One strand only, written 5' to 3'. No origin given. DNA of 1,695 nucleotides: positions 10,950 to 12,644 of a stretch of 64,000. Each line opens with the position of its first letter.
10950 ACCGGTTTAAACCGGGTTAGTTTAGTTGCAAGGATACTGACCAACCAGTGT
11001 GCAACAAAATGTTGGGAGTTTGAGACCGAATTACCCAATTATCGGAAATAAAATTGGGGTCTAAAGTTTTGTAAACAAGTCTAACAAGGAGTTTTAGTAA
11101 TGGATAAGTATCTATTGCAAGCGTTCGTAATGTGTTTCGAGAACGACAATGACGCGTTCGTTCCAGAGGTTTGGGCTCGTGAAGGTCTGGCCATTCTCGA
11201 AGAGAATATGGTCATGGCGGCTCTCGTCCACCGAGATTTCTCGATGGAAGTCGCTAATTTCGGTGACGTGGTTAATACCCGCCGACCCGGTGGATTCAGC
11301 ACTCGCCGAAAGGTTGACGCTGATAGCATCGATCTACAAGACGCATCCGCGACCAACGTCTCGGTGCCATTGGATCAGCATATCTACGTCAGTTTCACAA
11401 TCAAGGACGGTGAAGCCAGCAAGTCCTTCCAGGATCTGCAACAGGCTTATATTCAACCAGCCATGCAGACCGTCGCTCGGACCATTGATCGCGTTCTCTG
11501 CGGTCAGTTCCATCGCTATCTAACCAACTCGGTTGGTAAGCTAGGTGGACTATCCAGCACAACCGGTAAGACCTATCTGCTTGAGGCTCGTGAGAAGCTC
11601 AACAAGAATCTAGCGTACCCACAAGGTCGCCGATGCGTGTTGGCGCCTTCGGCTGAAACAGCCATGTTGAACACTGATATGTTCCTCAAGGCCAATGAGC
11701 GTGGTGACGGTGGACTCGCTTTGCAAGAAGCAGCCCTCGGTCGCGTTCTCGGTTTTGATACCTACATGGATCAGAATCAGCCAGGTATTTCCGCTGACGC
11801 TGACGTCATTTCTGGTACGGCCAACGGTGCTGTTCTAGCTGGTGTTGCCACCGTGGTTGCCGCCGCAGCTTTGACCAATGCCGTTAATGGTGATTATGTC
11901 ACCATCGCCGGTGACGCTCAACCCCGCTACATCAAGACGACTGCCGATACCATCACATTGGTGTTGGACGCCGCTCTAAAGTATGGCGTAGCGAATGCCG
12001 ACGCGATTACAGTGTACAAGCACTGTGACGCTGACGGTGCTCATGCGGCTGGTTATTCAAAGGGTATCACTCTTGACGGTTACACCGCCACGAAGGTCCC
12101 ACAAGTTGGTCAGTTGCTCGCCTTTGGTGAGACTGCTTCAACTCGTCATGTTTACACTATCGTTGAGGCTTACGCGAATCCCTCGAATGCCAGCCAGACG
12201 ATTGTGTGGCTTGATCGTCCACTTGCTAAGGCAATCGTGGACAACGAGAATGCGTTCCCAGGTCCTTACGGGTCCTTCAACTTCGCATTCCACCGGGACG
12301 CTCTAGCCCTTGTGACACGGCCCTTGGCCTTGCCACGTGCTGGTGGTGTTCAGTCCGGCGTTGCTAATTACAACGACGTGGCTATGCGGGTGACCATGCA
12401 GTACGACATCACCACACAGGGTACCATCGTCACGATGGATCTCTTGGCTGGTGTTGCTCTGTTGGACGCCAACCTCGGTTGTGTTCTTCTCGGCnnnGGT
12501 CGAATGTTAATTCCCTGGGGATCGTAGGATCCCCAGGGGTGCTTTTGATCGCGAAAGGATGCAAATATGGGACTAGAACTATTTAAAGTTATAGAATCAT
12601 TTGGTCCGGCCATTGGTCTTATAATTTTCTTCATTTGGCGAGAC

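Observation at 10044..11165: Scaffold and major-capsid genes share an upstream 12-mer and a near-identical N-terminal leader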

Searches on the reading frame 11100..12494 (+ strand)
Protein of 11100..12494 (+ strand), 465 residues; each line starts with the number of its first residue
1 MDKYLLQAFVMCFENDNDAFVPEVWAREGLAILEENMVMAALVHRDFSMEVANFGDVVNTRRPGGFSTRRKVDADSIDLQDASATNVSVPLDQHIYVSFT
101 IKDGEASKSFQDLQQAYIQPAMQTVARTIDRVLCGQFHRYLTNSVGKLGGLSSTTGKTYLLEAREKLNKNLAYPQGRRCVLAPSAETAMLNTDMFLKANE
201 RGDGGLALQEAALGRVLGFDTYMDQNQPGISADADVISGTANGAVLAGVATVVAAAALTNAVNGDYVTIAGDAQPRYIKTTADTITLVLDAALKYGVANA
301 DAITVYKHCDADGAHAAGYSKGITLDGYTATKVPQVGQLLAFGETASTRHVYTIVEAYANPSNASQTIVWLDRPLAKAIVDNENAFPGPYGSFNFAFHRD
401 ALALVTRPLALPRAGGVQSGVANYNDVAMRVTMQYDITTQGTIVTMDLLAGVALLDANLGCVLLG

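Call 8: search_protein_families(library=pfam, proteins=[window:11100-12494:+], max_evalue=0.01)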
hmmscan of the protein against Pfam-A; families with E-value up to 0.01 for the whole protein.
window:11100-12494:+ (465 aa): 1 family
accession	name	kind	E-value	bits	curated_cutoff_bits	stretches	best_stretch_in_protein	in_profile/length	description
PF11651.14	P22_CoatProtein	-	3.1e-29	102.5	24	2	21-260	8-249/423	P22 coat protein - gene protein 5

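Call 9: search_protein_families(library=phrogs, proteins=[window:11100-12494:+], max_evalue=0.001)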
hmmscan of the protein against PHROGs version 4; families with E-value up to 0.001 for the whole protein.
window:11100-12494:+ (465 aa): 2 families
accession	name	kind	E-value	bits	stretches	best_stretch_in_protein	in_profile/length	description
phrog_283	-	head and packaging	8.7e-61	207.4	2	17-308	5-304/385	major head protein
phrog_267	-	head and packaging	4.2e-19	70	1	14-253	34-281/410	major head protein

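Call 10: find_related_loci(query=window:11100-12494:+, collection=viral_contigs, flank=4000)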
Query window:11100-12494:+ (465 aa) in viral_contigs; peptide patterns used: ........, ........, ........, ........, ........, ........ (x = any residue, [..] = any of these).
224 stretches matched a pattern; 217 encode a relative of the query (tblastn E <= 1e-3); the best 80 are kept; 80 distinct loci.
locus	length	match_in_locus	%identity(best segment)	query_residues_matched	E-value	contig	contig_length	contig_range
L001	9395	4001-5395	85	1-465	0e+0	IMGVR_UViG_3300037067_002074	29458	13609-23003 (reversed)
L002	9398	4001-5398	79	1-465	0e+0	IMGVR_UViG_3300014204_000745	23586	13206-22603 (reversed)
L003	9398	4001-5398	79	1-465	0e+0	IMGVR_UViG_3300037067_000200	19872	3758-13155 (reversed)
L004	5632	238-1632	78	1-465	0e+0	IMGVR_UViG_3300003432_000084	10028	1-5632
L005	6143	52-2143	81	1-465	0e+0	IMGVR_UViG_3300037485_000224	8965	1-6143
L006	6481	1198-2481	82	38-465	0e+0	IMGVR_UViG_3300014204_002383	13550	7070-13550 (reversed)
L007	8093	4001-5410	67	1-465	0e+0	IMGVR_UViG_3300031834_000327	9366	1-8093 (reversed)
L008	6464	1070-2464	66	4-465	0e+0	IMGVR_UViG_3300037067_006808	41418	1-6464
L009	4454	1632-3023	65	4-465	0e+0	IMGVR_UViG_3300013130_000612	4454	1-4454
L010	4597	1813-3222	66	2-465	0e+0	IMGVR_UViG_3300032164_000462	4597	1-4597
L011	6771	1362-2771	66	2-465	0e+0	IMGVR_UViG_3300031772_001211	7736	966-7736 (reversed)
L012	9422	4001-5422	65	1-465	0e+0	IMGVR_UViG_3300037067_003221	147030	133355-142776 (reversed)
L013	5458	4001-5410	65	1-465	0e+0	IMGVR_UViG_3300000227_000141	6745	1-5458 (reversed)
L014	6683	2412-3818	66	2-465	0e+0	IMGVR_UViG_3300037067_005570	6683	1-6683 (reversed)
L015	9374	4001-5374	64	4-458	0e+0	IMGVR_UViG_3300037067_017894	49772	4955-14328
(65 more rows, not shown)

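Call 11: find_homologous_proteins(query=window:11100-12494:+, max_evalue=0.00001)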
Query window:11100-12494:+ (465 aa): 1614 proteins with E <= 0.00001 among 8000 candidates; the best 120 are listed.
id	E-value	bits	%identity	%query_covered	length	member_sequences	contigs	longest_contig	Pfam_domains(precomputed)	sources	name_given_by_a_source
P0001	0.0e+0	1030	100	100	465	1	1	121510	-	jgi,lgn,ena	-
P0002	1.4e-258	876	85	100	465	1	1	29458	PF11651.15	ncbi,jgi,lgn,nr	ncbi:hypothetical protein M0R72_15485 [Candidatus Pacearchaeota archaeon]|jgi:hypothetical protein|n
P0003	3.2e-233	793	80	96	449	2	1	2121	-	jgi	jgi:hypothetical protein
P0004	1.7e-230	784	76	100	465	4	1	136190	-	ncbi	-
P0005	1.5e-224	764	75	100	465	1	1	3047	-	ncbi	-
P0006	3.2e-223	760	82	90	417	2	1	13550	-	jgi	-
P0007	4.3e-223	759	74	100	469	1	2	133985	-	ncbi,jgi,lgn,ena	ncbi:MAG: P22 phage major capsid protein family protein [Candidatus Omnitrophota bacterium]|jgi:hypo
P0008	1.5e-222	757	81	92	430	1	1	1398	-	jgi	jgi:hypothetical protein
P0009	1.2e-220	751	74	100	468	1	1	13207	-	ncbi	-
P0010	4.2e-215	733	71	100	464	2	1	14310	-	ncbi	-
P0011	5.6e-198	676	67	100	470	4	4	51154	-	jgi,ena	-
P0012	1.0e-197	675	66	99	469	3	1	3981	-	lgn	-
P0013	1.0e-195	669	66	99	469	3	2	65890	-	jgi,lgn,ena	jgi:hypothetical protein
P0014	2.3e-195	668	66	100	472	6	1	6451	-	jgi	jgi:hypothetical protein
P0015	8.4e-195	666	66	99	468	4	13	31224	-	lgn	-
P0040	1.9e-167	576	60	97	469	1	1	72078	PF11651.15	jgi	jgi:hypothetical protein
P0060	7.5e-163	561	57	98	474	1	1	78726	PF11651.15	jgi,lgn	-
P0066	6.6e-162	558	58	99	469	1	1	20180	PF11651.15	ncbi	-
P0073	2.2e-161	556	57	98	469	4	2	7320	PF11651.15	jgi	jgi:hypothetical protein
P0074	2.2e-161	556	58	98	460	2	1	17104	PF11651.15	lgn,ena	-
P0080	9.5e-161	554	57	98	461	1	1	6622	PF11651.15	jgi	jgi:hypothetical protein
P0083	5.6e-160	551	58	99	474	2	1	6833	PF11651.15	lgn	-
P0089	2.4e-159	549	58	98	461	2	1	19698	PF11651.15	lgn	-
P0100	6.2e-158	544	58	99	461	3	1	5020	PF11651.15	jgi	-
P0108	9.3e-157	541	56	98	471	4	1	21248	PF11651.15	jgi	jgi:hypothetical protein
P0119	1.6e-155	536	56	99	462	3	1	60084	PF11651.15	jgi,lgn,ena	-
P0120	2.2e-155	536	56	98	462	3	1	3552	PF11651.15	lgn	-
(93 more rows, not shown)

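Call 47: find_encoding_contigs(protein=window:11100-12494:+, flank=1000, max_places=3)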
Protein window:11100-12494:+ (465 aa): 3 contigs read that carry it; 1 place shown.
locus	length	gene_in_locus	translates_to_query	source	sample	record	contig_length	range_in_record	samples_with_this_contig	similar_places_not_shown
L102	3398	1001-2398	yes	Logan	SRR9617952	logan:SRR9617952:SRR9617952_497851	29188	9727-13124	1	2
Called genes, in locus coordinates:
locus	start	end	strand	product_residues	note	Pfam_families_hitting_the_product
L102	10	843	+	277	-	-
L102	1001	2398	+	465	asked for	-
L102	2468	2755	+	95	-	-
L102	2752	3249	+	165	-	-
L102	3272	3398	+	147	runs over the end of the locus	-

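Call 54: search_protein_representatives(protein=window:11100-12494:+)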
Query: 465 residues. Proteins with E-value up to 0.001 (for the whole library): 2991; up to 1e-10: 1385; up to 1e-30: 386. The best 150 are listed.
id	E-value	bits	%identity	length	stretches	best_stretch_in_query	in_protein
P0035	3.1e-170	583.3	61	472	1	2-465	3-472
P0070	5.4e-162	556.1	59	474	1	4-465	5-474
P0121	2.8e-133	461.5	52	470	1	12-464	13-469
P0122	1.4e-122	426.2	47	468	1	4-465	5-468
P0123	5.4e-114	398.0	47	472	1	11-462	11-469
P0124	2.2e-112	392.7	47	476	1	12-465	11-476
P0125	2.6e-112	392.5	49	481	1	8-465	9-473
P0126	4.0e-112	391.8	47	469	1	5-465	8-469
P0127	3.6e-109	382.1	48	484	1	13-465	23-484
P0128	6.9e-108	377.9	45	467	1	8-465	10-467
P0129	2.1e-106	373.0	48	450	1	15-465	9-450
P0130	3.4e-106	372.3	47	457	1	11-465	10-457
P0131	1.0e-104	367.4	52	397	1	4-373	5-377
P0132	1.0e-104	367.4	46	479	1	10-464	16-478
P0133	2.4e-104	366.2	44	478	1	15-465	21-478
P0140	6.8e-101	354.8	46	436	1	14-465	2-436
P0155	5.0e-94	332.2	42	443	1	15-465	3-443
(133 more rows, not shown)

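Call 59: find_related_loci(query=P0128, collection=viral_contigs, flank=2500)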
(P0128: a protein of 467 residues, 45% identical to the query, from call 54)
Query P0128 (467 aa) in viral_contigs; peptide patterns used: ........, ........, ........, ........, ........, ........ (x = any residue, [..] = any of these).
45 stretches matched a pattern; 41 encode a relative of the query (tblastn E <= 1e-3); 41 distinct loci.
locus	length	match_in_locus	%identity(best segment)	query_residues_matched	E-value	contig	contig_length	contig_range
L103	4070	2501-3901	92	1-467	0e+0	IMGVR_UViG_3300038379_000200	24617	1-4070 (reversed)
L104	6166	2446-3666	74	60-467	0e+0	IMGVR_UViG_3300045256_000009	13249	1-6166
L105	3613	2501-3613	74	3-376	0e+0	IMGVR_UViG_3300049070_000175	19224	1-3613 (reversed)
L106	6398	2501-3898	58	1-467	0e+0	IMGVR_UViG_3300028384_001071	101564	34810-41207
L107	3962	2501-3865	59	11-467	8e-178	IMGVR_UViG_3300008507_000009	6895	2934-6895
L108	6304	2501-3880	57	1-458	1e-170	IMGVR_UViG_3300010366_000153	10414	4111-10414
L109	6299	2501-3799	57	34-467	5e-161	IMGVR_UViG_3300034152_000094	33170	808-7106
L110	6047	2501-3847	55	13-467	1e-156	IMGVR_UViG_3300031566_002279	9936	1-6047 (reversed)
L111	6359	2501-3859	56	11-466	5e-155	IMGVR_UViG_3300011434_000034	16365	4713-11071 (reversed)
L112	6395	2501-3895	55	4-466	3e-152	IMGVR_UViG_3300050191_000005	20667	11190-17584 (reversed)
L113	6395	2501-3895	55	4-466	8e-152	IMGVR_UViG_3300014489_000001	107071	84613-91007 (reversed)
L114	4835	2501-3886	52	4-467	3e-152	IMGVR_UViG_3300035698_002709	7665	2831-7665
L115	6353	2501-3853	53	17-465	4e-148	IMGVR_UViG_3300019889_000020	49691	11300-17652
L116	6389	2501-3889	52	5-466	7e-148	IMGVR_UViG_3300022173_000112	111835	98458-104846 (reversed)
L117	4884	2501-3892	51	4-466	1e-147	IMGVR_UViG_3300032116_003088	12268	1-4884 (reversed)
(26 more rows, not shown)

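Call 64: find_related_loci(query=P0140, collection=viral_contigs, flank=2500)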
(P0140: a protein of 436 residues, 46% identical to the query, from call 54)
Query P0140 (436 aa) in viral_contigs; peptide patterns used: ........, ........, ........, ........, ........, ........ (x = any residue, [..] = any of these).
92 stretches matched a pattern; 76 encode a relative of the query (tblastn E <= 1e-3); 76 distinct loci.
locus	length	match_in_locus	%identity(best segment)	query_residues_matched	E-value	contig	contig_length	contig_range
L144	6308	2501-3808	100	1-436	0e+0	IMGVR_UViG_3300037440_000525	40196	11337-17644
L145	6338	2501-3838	47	2-435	6e-120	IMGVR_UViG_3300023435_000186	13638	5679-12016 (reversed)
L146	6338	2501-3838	47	2-435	1e-116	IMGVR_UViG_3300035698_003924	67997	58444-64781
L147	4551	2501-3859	46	3-434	2e-116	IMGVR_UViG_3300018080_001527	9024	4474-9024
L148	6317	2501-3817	46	3-435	2e-116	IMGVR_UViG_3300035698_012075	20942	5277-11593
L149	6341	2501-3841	47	1-436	1e-113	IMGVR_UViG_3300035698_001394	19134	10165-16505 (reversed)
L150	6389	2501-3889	44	2-436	2e-109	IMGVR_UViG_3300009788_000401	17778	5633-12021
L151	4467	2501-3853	48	2-436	6e-108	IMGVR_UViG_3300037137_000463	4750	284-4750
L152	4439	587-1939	48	2-436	2e-107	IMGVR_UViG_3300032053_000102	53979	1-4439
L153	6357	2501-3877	45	2-436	3e-105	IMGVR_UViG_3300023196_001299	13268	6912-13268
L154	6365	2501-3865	45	3-436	8e-104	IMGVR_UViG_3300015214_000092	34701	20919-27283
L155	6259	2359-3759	43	2-436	2e-103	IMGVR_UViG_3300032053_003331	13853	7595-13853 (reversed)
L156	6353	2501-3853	43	3-436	2e-102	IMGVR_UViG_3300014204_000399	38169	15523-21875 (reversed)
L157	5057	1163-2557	41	2-436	6e-101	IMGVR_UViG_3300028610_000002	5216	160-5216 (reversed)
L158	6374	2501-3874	41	1-436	2e-96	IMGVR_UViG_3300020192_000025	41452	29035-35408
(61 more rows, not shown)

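Call 82: predict_structure(alignment_id=A4)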
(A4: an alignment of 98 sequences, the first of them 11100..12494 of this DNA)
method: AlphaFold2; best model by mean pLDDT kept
length: 465 residues; sequences in the alignment: 98
mean_pLDDT: 89.0   pTM: 0.86
mean pLDDT of the five models: 89.0, 87.7, 86.3, 85.3, 77.8
residues with pLDDT >= 90: 315; 70-90: 121; 50-70: 14; < 50: 15
segments of 3 or more residues with pLDDT < 50: 1-15
pLDDT, mean of each block of 10 residues (from residue 1): 44 53 88 90 78 71 87 90 89 93 81 87 94 95 95 94 96 94 92 77 74 84 91 90 97 95 96 95 89 97 97 96 94 93 94 95 94 96 96 95 91 86 89 91 92 94 96
secondary structure, 60 per line:
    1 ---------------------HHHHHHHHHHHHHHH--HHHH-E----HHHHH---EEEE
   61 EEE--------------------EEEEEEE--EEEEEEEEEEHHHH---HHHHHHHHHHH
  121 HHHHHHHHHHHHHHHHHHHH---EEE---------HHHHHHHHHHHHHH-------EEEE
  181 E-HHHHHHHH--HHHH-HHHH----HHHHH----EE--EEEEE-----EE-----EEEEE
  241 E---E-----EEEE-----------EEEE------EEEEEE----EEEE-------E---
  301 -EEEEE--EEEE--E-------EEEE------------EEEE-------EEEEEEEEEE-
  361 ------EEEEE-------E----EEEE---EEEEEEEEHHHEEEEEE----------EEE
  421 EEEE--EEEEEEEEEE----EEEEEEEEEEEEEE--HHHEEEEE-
elements in order: H22-36 H39-42 H49-53 E57-63 E84-90 E93-102 H103-106 H110-140 E144-146 H156-169 E177-181 H183-190 H193-196 H198-201 H206-210 E219-223 E236-241 E251-254 E266-269 E276-281 E286-289 E302-306 E309-312 E323-326 E339-342 E350-359 E367-371 E384-387 E391-398 E402-407 E418-424 E427-436 E441-454 E460-464

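Call 84: search_dna_similar(query=window:11100-12494:+, collection=phages, mode=protein, max_rows=30, max_evalue=1e-10)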
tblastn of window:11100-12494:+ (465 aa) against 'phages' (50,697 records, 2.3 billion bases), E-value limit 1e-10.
Records with a match: 23; places in all: 23; records where one place covers at least 80% of the query: 0.
Best place of each record, by identity: <60% 23.
By first word of the organism name: Clostridium 10; Gordonia 6; Streptomyces 5; Microcystis 1; Corynebacterium 1.
By host as written in the record: Clostridium perfringens 9; Gordonia rubripertincta NRRL B-16540 6; Streptomyces lividans JI 1326 4; Streptomyces mirabilis NRRL B-2400 1; Microcystis sp. SG03 1; Corynebacterium glutamicum MB001 1; Clostridium perfringens 012 1.
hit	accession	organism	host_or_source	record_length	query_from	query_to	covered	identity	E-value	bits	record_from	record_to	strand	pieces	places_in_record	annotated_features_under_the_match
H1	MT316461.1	Streptomyces phage Galactica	Streptomyces mirabilis NRRL B-2400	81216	17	226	45%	34.1%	7e-27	120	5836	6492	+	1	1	7: major capsid protein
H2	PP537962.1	Gordonia phage Morgana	Gordonia rubripertincta NRRL B-16540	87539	17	226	45%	33.3%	4e-19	97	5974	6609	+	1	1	7: major capsid protein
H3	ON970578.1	Gordonia phage Aleemily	Gordonia rubripertincta NRRL B-16540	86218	17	226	45%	32.9%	3e-18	94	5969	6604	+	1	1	7: major capsid protein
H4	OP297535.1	Gordonia phage ObLaDi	Gordonia rubripertincta NRRL B-16540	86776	17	226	45%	32.9%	3e-18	94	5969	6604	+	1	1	7: major capsid protein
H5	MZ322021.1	Gordonia phage Cafasso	Gordonia rubripertincta NRRL B-16540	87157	17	226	45%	32.9%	3e-18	94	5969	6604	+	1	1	7: major capsid protein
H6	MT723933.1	Streptomyces phage Keanu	Streptomyces lividans JI 1326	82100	17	226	45%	32.3%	5e-25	114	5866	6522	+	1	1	7: major capsid protein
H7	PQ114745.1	Streptomyces phage Spocter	Streptomyces lividans JI 1326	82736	17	226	45%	32.3%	4e-23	108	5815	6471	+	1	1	7: major capsid protein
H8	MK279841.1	Streptomyces phage Hiyaa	Streptomyces lividans JI 1326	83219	17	226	45%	32.3%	4e-23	108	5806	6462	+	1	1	7: major capsid protein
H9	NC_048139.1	Streptomyces phage Hiyaa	Streptomyces lividans JI 1326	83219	17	226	45%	32.3%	4e-23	108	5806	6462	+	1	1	7: major head protein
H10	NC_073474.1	Gordonia phage VanLee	Gordonia rubripertincta NRRL B-16540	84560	17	228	46%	30.3%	2e-16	88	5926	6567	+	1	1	8: major capsid protein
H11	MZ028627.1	Gordonia phage VanLee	Gordonia rubripertincta NRRL B-16540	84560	17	228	46%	30.3%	2e-16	88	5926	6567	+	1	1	8: major capsid protein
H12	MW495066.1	Microcystis phage MaAM05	Microcystis sp. SG03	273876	20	231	46%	28.8%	1e-19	99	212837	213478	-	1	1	hypothetical protein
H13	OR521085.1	Corynebacterium phage PSonyx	Corynebacterium glutamicum MB001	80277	17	217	43%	28.6%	4e-15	84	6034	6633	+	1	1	6: major capsid protein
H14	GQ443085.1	Clostridium phage phiCP26F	Clostridium perfringens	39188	19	226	45%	25.8%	5e-13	78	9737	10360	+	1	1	phi26F_gp11: P22 coat protein 5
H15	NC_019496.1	Clostridium phage phiCP26F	Clostridium perfringens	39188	19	226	45%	25.8%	5e-13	78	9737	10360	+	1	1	phi26F_gp11: major head protein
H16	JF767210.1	Clostridium phage phiCP9O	Clostridium perfringens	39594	19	226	45%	25.8%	5e-13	78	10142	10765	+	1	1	P22 coat protein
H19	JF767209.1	Clostridium phage phiCP34O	Clostridium perfringens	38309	19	231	46%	25.1%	5e-14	81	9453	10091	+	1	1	P22 coat protein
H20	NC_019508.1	Clostridium phage phiCP34O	Clostridium perfringens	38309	19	231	46%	25.1%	5e-14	81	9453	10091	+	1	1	P22 coat protein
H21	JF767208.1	Clostridium phage phiCP13O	Clostridium perfringens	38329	19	231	46%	25.1%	5e-14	81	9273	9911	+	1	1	P22 coat protein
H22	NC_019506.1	Clostridium phage phiCP13O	Clostridium perfringens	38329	19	231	46%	25.1%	5e-14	81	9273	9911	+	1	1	P22 coat protein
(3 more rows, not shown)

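Call 85: get_annotated_region(hit=H1, flank=2500)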
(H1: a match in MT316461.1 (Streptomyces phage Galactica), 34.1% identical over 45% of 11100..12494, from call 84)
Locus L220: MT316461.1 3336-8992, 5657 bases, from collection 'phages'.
description: Streptomyces phage Galactica, complete genome.
organism: Streptomyces phage Galactica (NCBI taxid 2725755)
taxonomy: Viruses; Duplodnaviria; Heunggongvirae; Uroviricota; Caudoviricetes; Hiyaavirus
host: Streptomyces mirabilis NRRL B-2400; source: soil; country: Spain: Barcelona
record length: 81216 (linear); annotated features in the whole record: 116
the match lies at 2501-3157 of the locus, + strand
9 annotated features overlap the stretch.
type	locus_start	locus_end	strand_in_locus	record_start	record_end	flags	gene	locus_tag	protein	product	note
CDS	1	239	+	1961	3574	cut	3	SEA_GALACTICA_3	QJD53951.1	portal protein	-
CDS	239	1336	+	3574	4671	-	4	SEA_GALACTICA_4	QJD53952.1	MuF-like minor capsid protein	-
CDS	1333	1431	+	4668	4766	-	5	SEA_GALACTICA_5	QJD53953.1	hypothetical protein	-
CDS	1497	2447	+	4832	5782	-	6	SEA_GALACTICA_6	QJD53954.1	hypothetical protein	-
CDS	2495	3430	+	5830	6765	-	7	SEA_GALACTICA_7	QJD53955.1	major capsid protein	-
CDS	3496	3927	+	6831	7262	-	8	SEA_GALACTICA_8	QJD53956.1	methyltransferase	-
CDS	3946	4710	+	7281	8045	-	9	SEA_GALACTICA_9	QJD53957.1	hypothetical protein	-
CDS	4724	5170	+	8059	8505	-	10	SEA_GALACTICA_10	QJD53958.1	hypothetical protein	-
CDS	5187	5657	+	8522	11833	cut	11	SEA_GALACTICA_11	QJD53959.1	minor tail protein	-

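Call 86: get_annotated_region(hit=H15, flank=2500)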
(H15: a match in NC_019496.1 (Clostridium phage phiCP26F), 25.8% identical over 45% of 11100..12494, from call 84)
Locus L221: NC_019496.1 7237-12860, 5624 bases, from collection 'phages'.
description: Clostridium phage phiCP26F, complete genome.
organism: Clostridium phage phiCP26F (NCBI taxid 673376)
taxonomy: Viruses; Duplodnaviria; Heunggongvirae; Uroviricota; Caudoviricetes
host: Clostridium perfringens; source: -; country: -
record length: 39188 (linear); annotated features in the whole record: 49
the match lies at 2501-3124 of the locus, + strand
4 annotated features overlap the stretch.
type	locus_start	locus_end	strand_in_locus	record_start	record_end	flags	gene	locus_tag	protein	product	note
CDS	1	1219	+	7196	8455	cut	phi26F_gp9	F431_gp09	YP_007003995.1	DNA helicase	-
CDS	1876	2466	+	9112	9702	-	phi26F_gp10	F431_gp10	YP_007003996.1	phage minor structural protein GP20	-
CDS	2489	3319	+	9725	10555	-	phi26F_gp11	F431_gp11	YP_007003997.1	major head protein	-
CDS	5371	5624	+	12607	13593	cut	phi26F_gp12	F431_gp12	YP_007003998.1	virion structural protein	-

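Call 87: get_annotated_region(hit=H2, flank=2500)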
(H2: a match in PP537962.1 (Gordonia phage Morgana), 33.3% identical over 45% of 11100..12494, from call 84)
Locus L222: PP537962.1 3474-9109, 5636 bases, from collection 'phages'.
description: Gordonia phage Morgana, complete genome.
organism: Gordonia phage Morgana (NCBI taxid 3137292)
taxonomy: Viruses
host: Gordonia rubripertincta NRRL B-16540; source: soil; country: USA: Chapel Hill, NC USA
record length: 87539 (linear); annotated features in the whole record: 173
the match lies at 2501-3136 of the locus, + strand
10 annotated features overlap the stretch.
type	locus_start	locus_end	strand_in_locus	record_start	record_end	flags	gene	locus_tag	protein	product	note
CDS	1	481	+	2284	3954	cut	4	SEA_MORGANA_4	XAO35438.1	portal protein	-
CDS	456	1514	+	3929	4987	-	5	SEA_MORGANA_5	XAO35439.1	capsid maturation protease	-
CDS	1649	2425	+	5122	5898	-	6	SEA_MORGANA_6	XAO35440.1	scaffolding protein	-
CDS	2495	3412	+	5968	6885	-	7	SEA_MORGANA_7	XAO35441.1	major capsid protein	-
CDS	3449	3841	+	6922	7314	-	8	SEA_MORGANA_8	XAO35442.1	hypothetical protein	-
CDS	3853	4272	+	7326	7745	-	9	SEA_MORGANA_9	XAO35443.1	head-to-tail adaptor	-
CDS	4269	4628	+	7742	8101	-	10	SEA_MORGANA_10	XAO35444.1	head-to-tail stopper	-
CDS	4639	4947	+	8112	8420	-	11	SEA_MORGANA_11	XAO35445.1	hypothetical protein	-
CDS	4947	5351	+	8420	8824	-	12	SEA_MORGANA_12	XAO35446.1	tail terminator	-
CDS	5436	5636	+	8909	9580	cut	13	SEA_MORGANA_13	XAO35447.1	major tail protein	-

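Call 95: search_protein_families(library=ncbifam, proteins=[window:11100-12494:+], max_evalue=0.01)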
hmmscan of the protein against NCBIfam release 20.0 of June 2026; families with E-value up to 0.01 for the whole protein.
window:11100-12494:+ (465 aa): 0 families
